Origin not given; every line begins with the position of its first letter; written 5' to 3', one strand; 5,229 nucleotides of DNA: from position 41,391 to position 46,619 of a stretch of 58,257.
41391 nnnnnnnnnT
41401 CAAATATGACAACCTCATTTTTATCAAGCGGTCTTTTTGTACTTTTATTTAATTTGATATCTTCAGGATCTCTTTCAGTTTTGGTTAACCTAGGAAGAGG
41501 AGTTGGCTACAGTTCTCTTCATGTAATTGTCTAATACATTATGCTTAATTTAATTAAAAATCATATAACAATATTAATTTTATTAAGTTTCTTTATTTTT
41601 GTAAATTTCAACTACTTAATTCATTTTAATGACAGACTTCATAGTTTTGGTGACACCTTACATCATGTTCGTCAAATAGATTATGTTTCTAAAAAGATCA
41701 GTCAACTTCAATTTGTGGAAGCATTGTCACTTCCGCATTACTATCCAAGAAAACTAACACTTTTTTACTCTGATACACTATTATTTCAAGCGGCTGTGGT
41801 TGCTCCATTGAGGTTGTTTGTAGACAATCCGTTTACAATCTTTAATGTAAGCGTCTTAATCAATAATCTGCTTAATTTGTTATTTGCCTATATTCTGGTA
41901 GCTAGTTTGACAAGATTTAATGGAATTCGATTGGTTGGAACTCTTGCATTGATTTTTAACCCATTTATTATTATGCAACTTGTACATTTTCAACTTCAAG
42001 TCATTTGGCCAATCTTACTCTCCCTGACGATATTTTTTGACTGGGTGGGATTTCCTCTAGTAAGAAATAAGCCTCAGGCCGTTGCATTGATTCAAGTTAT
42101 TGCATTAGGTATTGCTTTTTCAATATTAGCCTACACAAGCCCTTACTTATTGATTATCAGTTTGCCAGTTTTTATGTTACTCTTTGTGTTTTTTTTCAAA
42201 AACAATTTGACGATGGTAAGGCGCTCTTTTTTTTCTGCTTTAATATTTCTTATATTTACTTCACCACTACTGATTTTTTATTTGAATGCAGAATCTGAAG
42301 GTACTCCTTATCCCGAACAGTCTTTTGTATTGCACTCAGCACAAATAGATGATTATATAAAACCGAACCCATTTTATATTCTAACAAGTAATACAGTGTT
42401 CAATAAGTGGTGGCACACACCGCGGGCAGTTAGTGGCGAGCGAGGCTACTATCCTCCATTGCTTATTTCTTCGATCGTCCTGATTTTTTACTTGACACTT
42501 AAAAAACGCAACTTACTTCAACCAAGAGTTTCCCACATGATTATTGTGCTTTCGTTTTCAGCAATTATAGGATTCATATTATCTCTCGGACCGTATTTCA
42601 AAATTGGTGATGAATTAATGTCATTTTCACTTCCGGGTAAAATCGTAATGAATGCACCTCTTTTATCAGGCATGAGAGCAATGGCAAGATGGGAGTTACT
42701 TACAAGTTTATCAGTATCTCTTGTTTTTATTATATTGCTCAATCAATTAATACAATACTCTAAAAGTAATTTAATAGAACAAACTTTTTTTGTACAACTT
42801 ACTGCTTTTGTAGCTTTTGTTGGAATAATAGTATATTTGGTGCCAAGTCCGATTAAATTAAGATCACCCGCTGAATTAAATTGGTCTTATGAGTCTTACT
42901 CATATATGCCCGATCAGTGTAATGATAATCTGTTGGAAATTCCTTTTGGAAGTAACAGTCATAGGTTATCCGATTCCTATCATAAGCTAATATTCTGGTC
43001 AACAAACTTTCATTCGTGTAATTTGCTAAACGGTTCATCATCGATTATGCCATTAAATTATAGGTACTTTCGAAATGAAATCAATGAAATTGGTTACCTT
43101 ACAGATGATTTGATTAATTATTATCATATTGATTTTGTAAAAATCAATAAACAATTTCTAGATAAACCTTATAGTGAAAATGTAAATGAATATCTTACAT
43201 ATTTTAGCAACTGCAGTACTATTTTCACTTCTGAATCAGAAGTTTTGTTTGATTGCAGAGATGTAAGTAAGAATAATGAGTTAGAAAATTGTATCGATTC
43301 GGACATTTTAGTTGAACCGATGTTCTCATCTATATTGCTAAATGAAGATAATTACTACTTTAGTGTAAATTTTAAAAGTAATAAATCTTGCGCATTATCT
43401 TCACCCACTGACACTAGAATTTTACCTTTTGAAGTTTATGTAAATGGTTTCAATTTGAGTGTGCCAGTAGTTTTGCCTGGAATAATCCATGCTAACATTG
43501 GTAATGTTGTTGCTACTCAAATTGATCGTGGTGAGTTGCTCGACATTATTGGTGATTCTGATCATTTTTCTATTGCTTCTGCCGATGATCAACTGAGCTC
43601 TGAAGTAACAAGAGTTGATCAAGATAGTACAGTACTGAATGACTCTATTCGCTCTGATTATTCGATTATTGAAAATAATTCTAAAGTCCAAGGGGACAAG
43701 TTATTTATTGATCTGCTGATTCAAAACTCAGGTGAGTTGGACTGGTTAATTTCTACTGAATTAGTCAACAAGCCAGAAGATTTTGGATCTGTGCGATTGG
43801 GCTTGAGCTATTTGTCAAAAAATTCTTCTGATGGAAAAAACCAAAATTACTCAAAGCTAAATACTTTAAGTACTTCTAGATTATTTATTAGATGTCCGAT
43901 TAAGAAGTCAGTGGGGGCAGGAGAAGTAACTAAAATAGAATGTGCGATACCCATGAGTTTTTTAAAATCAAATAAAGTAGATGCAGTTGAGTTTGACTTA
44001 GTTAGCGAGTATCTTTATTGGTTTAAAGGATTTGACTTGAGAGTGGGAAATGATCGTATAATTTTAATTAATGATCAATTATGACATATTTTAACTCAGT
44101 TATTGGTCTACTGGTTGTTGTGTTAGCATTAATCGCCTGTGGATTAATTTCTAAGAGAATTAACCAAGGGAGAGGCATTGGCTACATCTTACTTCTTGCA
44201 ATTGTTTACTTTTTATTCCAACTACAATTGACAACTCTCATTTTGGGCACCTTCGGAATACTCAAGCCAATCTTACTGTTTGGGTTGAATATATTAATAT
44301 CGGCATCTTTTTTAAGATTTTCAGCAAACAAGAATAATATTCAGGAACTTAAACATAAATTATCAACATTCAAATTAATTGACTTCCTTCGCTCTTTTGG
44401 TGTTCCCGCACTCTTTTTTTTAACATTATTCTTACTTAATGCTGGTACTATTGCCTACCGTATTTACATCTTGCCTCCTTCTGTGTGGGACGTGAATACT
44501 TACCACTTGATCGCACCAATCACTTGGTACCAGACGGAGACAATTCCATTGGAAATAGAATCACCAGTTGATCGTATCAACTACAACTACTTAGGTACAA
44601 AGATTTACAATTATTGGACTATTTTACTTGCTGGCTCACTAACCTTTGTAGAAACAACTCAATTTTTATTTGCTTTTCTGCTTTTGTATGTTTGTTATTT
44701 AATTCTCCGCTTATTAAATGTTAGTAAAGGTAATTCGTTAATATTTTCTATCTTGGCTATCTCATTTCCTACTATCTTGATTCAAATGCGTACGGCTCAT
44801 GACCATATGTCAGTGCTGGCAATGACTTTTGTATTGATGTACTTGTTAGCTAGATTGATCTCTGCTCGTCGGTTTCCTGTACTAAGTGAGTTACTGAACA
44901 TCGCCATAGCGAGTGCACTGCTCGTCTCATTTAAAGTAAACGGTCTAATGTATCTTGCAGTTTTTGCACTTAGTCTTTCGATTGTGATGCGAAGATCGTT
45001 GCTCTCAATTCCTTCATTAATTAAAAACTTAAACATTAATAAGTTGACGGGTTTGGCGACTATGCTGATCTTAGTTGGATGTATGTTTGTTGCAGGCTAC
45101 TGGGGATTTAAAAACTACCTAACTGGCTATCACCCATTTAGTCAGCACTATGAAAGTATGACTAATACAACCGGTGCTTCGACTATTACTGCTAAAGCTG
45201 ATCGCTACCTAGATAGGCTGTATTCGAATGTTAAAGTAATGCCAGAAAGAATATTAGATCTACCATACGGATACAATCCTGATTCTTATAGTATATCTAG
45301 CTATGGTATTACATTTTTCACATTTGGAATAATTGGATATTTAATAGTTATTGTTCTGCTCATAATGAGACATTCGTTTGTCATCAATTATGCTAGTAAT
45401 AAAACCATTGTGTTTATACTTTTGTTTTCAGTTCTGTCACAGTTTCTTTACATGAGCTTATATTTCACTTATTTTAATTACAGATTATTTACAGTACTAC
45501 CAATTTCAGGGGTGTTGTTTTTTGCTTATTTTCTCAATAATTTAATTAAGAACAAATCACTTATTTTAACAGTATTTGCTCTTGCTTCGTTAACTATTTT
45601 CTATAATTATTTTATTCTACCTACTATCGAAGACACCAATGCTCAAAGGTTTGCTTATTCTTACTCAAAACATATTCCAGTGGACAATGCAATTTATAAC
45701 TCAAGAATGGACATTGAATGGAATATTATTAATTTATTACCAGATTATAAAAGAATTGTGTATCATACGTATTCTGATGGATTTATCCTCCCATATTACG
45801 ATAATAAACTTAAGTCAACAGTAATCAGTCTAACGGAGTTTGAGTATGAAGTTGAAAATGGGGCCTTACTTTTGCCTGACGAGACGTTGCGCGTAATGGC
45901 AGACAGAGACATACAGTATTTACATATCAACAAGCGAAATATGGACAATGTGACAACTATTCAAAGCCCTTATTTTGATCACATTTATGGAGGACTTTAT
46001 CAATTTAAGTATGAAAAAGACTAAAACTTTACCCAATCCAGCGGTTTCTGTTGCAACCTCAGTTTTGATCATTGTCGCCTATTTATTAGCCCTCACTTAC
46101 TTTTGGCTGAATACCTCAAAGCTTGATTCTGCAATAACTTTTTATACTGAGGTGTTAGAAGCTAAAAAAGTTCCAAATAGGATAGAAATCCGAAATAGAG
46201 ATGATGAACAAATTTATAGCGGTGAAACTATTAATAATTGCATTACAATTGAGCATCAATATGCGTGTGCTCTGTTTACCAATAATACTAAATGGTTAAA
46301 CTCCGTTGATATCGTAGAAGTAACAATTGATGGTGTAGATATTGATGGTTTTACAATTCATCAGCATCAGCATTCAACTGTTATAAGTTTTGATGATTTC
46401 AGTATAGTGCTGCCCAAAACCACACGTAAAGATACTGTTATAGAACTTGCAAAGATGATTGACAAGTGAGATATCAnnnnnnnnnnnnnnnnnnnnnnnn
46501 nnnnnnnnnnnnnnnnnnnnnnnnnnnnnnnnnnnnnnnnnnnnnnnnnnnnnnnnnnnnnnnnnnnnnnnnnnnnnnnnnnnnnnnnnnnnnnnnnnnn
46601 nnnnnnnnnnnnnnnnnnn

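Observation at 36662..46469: Expanded three-component (GtrB/CsbB-like, GtrA-like, giant GT-C) extracytoplasmic glycosylation operon carrying an Fe-S flavoprotein, an orphan toroid-like enzyme and a cytidylyltransferase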

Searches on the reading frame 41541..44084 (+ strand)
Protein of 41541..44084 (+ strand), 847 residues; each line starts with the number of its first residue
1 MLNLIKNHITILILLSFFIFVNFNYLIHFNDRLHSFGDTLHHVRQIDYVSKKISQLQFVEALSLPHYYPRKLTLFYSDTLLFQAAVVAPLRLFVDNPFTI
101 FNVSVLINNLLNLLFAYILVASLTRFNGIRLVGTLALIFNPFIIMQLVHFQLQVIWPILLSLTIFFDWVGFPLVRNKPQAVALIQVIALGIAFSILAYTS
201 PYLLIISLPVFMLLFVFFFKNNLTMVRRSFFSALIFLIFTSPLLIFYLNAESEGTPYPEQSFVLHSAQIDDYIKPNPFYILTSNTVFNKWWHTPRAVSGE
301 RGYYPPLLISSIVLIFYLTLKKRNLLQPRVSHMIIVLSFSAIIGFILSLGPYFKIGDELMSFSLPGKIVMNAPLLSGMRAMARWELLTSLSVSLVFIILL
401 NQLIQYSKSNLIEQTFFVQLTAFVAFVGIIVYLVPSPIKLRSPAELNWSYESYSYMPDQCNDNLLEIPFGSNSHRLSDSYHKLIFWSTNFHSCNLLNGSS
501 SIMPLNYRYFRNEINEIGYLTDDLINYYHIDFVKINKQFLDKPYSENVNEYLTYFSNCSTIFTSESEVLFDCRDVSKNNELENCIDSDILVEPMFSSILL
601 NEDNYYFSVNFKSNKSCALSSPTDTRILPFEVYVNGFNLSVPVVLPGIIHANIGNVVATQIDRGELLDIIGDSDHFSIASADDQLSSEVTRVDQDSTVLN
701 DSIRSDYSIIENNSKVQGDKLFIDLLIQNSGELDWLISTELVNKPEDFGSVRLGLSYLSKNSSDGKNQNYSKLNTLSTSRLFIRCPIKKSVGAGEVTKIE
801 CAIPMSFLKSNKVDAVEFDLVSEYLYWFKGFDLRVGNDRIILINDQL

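Call 4: search_protein_families(library=pfam, proteins=[window:41541-44084:+], max_evalue=0.01)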
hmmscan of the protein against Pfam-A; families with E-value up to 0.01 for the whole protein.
window:41541-44084:+ (847 aa): 0 families

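Call 10: search_protein_families(library=ncbifam, proteins=[window:41541-44084:+], max_evalue=0.1)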
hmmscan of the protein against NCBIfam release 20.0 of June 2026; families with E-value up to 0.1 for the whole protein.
window:41541-44084:+ (847 aa): 0 families

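Call 11: search_solved_structures(query=window:41541-44084:+, max_evalue=10)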
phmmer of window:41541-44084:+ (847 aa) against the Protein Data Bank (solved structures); distinct sequences matched with E-value up to 10: 0.

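Call 26: find_homologous_proteins(query=window:41541-44084:+, max_evalue=0.001)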
Query window:41541-44084:+ (847 aa): 3 proteins with E <= 0.001 among 8000 candidates.
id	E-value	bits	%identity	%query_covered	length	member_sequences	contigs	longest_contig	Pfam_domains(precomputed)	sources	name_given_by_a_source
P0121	0.0e+0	1877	100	100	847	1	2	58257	PF19830.5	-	-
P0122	9.3e-135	469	44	66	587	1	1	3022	PF19830.5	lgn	-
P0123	1.2e-77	280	31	67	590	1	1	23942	PF19830.5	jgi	-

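Call 27: search_protein_families(library=pfam, proteins=[window:41541-44084:+, P0122, P0123], max_evalue=10)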
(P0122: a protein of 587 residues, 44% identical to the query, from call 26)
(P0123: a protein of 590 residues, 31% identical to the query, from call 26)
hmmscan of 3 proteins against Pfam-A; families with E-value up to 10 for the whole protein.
window:41541-44084:+ (847 aa): 0 families

P0122 (587 aa): 0 families

P0123 (590 aa): 0 families

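Call 48: search_protein_representatives(alignment_id=A1)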
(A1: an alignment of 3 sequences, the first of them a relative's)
Query: 3 sequences, 584 profile positions. Proteins with E-value up to 0.001 (for the whole library): 3868; up to 1e-10: 1055; up to 1e-30: 76. The best 150 are listed.
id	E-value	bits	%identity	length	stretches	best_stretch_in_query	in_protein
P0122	0.0e+00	1012.3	-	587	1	2-584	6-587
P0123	3.6e-285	963.5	-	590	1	1-582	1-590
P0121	3.8e-276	933.6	-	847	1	15-584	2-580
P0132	2.4e-132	458.8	-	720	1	19-581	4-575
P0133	7.7e-65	235.9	-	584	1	21-563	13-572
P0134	5.7e-57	209.9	-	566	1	23-574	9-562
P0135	4.5e-55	203.7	-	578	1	14-574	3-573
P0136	1.0e-53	199.2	-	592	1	21-574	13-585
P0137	2.5e-52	194.6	-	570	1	21-553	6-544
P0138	4.2e-52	193.9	-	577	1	22-567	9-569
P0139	8.5e-52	192.8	-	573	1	26-573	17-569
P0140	1.2e-51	192.4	-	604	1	18-553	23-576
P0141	6.0e-51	190.0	-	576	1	26-546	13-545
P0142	1.1e-50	189.1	-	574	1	65-554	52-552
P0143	1.2e-50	189.1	-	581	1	11-575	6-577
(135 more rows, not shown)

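Call 51: search_solved_structures(query=A4, max_evalue=10, show_alignments=0)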
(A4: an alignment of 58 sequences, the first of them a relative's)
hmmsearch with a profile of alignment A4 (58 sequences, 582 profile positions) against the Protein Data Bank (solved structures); distinct sequences matched with E-value up to 10: 6.
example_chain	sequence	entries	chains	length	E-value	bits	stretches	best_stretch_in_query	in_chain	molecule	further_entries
3bck_A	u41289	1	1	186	0.68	11.4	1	505-574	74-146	Disulfide bond protein A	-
3bd2_A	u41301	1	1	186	1.2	10.6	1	505-574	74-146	Disulfide bond protein A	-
3bci_A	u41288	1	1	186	1.5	10.3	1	505-574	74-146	Disulfide bond protein A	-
8hqe_R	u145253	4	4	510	1.5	10.3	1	167-252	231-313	Soluble cytochrome b562,Probable G-protein coupled receptor 132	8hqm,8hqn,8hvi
9llg_M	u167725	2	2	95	5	8.5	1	193-248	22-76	De novo designed negative allosteric GPCR exoframe modulator targeting TM5/6/7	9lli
6xeh_A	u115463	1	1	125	6.4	8.2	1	520-575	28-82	DE NOVO DESIGNED OR386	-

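Call 52: search_protein_families(library=pfam, alignment_id=A4, max_evalue=0.01)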
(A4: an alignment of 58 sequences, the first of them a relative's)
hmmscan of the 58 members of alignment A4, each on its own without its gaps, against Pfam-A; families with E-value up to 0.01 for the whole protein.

A. member 1, P0121 (847 aa): 0 families

B. families by the number of members that match (of 58 scanned): 10 families
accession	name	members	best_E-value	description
PF13231.12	PMT_2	3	0.00051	Dolichyl-phosphate-mannose-protein mannosyltransferase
PF10131.15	PTPS_related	1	1.4e-05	6-pyruvoyl-tetrahydropterin synthase related domain; membrane protein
PF09586.16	YfhO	1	0.00024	Bacterial membrane protein YfhO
PF20176.3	DUF6541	1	0.0028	Family of unknown function (DUF6541)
PF24677.1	DUF7657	1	0.0041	Domain of unknown function (DUF7657)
PF11085.13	YqhR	1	0.0042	Conserved membrane protein YqhR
PF16327.10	CcmF_C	1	0.0047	Cytochrome c-type biogenesis protein CcmF C-terminal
PF08858.15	IDEAL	1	0.0053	IDEAL domain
PF19830.4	DUF6311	1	0.0069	Family of unknown function (DUF6311)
PF11712.13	Vma12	1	0.0084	Endoplasmic reticulum-based factor for assembly of V-ATPase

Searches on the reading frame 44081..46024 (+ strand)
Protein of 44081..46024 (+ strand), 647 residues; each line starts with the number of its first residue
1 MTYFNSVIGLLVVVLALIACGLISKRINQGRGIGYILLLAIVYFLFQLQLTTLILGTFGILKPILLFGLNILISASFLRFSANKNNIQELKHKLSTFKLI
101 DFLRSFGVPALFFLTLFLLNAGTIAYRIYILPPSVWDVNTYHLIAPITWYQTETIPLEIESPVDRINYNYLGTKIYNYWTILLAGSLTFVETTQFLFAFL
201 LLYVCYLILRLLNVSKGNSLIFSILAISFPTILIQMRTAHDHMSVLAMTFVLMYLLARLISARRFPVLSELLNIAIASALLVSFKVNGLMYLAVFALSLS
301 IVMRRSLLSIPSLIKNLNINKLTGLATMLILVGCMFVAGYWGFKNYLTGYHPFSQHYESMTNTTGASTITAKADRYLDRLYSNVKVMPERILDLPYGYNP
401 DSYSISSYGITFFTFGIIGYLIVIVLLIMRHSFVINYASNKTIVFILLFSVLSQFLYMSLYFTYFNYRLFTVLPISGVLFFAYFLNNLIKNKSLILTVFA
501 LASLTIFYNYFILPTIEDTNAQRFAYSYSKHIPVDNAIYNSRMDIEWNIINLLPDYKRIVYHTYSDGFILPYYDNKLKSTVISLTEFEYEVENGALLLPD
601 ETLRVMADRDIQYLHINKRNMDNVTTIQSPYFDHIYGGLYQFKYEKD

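Call 4: search_protein_families(library=pfam, proteins=[window:44081-46024:+], max_evalue=0.01)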
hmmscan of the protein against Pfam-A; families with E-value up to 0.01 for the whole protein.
window:44081-46024:+ (647 aa): 1 family
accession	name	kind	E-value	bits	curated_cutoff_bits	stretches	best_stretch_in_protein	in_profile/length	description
PF23691.1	YmgL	-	0.0027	18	27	0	134-157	9-32/36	YmgL-like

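Call 10: search_protein_families(library=ncbifam, proteins=[window:44081-46024:+], max_evalue=0.1)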
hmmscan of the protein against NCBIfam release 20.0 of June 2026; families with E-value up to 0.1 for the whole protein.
window:44081-46024:+ (647 aa): 0 families

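Call 12: search_solved_structures(query=window:44081-46024:+, max_evalue=10)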
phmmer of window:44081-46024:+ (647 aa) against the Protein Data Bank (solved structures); distinct sequences matched with E-value up to 10: 1.
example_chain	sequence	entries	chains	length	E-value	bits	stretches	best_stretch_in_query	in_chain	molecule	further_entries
6qqm_A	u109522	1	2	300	0.11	14.6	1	322-374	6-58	Putative carbonic anhydrase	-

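Call 27: search_protein_families(library=pfam, proteins=[window:44081-46024:+], max_evalue=10)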
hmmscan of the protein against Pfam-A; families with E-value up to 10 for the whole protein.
window:44081-46024:+ (647 aa): 1 family
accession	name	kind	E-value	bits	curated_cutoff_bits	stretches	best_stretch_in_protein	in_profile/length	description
PF23691.1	YmgL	-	0.0027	18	27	1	134-157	9-32/36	YmgL-like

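Call 30: find_homologous_proteins(query=window:44081-46024:+, max_evalue=0.001)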
Query window:44081-46024:+ (647 aa): 8 proteins with E <= 0.001 among 8000 candidates.
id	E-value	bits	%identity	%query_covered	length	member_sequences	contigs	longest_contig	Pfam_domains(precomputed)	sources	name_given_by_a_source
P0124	0.0e+0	1399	100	100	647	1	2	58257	-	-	-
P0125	7.6e-236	803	59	99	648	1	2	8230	-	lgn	-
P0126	3.2e-165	570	45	99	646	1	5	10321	-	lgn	-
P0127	2.4e-152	527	43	99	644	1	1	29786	-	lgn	-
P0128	2.3e-151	524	42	99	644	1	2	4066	-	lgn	-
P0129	1.3e-115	406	38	99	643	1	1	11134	-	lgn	-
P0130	1.5e-35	141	28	49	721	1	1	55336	-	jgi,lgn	-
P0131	6.4e-26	110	25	82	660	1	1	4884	-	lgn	-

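Call 80: find_encoding_contigs(protein=P0127, flank=10000, max_places=1)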
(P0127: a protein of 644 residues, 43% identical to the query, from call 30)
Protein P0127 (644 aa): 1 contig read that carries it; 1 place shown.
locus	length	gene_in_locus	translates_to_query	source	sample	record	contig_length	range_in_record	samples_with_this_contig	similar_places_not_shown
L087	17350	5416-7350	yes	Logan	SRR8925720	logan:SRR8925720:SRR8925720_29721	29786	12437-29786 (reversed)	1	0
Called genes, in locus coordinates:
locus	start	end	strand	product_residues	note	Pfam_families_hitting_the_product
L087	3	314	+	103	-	?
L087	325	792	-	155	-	-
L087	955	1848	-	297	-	PF07578:LAB_N, PF13489:Methyltransf_23, PF05219:DREV (weak), PF07021:MetW, PF08241:Methyltransf_11, PF08242:Methyltransf_12, PF13649:Methyltransf_25, PF13847:Methyltransf_31, +2 more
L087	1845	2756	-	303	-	PF00535:Glycos_transf_2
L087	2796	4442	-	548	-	-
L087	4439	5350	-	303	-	PF00535:Glycos_transf_2, PF13641:Glyco_tranf_2_3, PF13632:Glyco_trans_2_3 (faint)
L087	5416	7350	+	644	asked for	-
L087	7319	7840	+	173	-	-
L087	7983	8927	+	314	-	PF01370:Epimerase, PF04321:RmlD_sub_bind (weak), PF16363:GDP_Man_Dehyd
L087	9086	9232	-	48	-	PF00535:Glycos_transf_2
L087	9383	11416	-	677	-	-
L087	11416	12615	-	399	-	PF00534:Glycos_transf_1, PF13692:Glyco_trans_1_4 (weak)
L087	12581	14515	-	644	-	PF13489:Methyltransf_23 (weak), PF08241:Methyltransf_11, PF13649:Methyltransf_25, PF13847:Methyltransf_31, PF00534:Glycos_transf_1 (faint)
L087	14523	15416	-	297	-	PF13489:Methyltransf_23 (weak)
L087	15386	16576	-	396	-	PF13692:Glyco_trans_1_4, PF13524:Glyco_trans_1_2 (weak), PF00534:Glycos_transf_1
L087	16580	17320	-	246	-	PF00005:ABC_tran, PF13304:AAA_21 (faint)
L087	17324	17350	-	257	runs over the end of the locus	PF01061:ABC2_membrane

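Call 81: find_encoding_contigs(protein=P0126, flank=10000, max_places=1)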
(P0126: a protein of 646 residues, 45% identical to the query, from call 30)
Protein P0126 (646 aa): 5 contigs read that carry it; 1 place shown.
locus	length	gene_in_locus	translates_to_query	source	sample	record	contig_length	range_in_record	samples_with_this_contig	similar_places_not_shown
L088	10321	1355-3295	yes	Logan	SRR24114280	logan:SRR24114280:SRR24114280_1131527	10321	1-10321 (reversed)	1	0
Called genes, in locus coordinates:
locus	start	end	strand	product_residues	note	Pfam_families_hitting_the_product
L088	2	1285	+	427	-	?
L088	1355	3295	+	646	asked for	-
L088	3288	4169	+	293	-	-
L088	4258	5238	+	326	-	PF01073:3Beta_HSD, PF01370:Epimerase, PF13460:NAD_binding_10 (faint), PF16363:GDP_Man_Dehyd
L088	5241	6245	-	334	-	PF00535:Glycos_transf_2, PF10111:Glyco_tranf_2_2 (weak)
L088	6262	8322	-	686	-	PF05050:Methyltransf_21, PF00534:Glycos_transf_1, PF13692:Glyco_trans_1_4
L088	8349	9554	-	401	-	PF13439:Glyco_transf_4 (faint), PF00534:Glycos_transf_1, PF13692:Glyco_trans_1_4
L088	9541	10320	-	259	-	?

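Call 82: find_encoding_contigs(protein=P0130, flank=10000, max_places=1)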
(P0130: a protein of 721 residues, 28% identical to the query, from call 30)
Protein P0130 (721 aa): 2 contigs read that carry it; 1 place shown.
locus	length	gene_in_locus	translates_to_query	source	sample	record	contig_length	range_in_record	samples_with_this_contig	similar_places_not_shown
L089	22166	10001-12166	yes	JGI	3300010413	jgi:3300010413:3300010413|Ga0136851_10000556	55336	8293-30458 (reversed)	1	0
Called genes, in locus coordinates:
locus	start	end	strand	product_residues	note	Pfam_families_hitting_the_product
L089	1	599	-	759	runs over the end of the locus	PF14501:HATPase_c_5 (faint), PF07719:TPR_2 (faint), PF00512:HisKA, PF02518:HATPase_c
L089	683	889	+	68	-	-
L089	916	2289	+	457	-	-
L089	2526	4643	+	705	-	PF20094:GWxTD_dom (weak), PF13428:TPR_14 (faint), PF07719:TPR_2 (faint), PF12895:ANAPC3 (faint), PF13181:TPR_8 (faint), PF13432:TPR_16 (faint), PF14559:TPR_19 (faint)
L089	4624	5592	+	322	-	PF20094:GWxTD_dom (weak)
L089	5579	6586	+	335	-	PF13620:CarboxypepD_reg, PF14559:TPR_19 (weak), PF13424:TPR_12 (weak), PF00515:TPR_1 (weak), PF13181:TPR_8 (weak), PF13432:TPR_16 (weak), PF13371:TPR_9 (weak), PF13414:TPR_11, +11 more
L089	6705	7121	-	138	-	PF01476:LysM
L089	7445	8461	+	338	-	PF18152:DAHP_snth_FXD, PF00793:DAHP_synth_1, PF03102:NeuB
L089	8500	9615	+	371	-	PF02153:PDH_N, PF20463:PDH_C, PF01842:ACT (weak), PF22629:ACT_AHAS_ss (weak)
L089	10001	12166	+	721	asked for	-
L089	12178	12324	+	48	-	-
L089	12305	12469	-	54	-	-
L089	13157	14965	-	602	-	PF00512:HisKA, PF02518:HATPase_c, PF00072:Response_reg, PF00165:HTH_AraC (faint), PF12833:HTH_18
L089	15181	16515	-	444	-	PF00989:PAS (weak), PF08448:PAS_4 (weak), PF13188:PAS_8 (faint), PF13426:PAS_9 (weak), PF13596:PAS_10 (faint), PF08448:PAS_4, PF13426:PAS_9 (weak), PF00990:GGDEF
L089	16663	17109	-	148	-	-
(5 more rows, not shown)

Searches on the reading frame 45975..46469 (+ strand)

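Call 4: search_protein_families(library=pfam, proteins=[window:45975-46469:+], max_evalue=0.01)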
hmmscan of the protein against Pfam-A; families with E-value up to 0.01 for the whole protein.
window:45975-46469:+ (164 aa): 1 family
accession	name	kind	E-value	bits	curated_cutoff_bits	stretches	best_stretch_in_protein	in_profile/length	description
PF22060.2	Cep192_D1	-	0.0013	19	27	1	88-156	17-80/123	Cep192 domain 1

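Call 10: search_protein_families(library=ncbifam, proteins=[window:45975-46469:+], max_evalue=0.1)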
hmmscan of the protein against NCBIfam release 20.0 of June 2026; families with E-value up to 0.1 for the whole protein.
window:45975-46469:+ (164 aa): 0 families
